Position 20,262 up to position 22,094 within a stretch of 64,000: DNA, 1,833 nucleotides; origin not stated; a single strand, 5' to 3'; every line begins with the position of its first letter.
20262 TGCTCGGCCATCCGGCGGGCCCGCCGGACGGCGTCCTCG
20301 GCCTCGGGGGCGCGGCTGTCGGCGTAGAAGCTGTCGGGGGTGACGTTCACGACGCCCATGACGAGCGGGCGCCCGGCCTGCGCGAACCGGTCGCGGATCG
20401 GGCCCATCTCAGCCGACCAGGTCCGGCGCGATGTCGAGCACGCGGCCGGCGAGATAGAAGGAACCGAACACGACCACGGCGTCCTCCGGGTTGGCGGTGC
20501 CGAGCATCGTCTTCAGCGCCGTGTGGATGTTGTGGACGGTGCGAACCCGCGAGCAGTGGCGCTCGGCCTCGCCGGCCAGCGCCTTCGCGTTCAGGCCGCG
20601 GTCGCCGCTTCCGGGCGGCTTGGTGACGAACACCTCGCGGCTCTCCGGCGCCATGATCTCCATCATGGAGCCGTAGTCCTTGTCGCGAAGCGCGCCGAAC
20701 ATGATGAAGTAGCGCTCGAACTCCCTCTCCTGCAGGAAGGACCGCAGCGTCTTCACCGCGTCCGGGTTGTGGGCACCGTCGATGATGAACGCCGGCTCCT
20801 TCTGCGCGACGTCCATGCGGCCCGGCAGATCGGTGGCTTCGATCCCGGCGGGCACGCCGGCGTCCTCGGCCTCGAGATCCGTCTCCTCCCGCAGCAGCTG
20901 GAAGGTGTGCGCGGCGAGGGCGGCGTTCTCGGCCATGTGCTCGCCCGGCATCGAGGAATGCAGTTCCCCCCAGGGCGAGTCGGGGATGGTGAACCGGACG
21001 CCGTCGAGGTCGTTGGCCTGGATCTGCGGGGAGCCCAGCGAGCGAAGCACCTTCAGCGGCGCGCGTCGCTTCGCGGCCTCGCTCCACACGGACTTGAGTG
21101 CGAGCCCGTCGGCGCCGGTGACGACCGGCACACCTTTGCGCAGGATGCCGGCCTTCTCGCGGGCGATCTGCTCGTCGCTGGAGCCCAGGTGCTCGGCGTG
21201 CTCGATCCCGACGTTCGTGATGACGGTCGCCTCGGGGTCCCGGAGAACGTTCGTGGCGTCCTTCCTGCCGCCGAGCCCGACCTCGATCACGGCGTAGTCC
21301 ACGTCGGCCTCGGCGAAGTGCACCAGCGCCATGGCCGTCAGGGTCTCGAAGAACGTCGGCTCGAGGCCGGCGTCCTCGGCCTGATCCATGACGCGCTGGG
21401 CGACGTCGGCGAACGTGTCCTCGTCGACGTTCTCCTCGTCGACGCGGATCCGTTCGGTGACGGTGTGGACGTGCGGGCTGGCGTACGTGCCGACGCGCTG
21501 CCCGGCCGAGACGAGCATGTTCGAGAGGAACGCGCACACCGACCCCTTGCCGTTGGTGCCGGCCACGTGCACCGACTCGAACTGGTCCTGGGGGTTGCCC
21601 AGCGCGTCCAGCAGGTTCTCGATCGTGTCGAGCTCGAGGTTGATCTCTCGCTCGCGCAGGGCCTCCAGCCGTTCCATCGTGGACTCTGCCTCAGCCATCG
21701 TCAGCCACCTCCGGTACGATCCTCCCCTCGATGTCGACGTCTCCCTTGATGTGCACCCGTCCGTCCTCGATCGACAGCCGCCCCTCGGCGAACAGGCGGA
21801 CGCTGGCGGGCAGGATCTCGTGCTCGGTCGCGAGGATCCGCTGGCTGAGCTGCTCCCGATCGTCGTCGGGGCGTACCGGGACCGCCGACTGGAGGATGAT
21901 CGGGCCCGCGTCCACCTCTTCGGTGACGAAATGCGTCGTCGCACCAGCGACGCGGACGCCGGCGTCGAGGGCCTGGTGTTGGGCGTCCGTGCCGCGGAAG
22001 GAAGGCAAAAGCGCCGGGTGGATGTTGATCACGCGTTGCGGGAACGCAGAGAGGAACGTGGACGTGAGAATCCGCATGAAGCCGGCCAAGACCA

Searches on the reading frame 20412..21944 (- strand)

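Call 50: search_protein_families(library=pfam, proteins=[window:20412-21944:-], max_evalue=0.001)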
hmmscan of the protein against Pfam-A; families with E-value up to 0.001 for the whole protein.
window:20412-21944:- (511 aa): 2 families
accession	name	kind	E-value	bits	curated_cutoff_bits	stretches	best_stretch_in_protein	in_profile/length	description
PF02875.26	Mur_ligase_C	-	2.3e-19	70.9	28.4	1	375-496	1-127/127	Mur ligase, glutamate ligase domain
PF08245.18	Mur_ligase_M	-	6.8e-15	56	24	1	127-345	1-197/200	Mur ligase middle domain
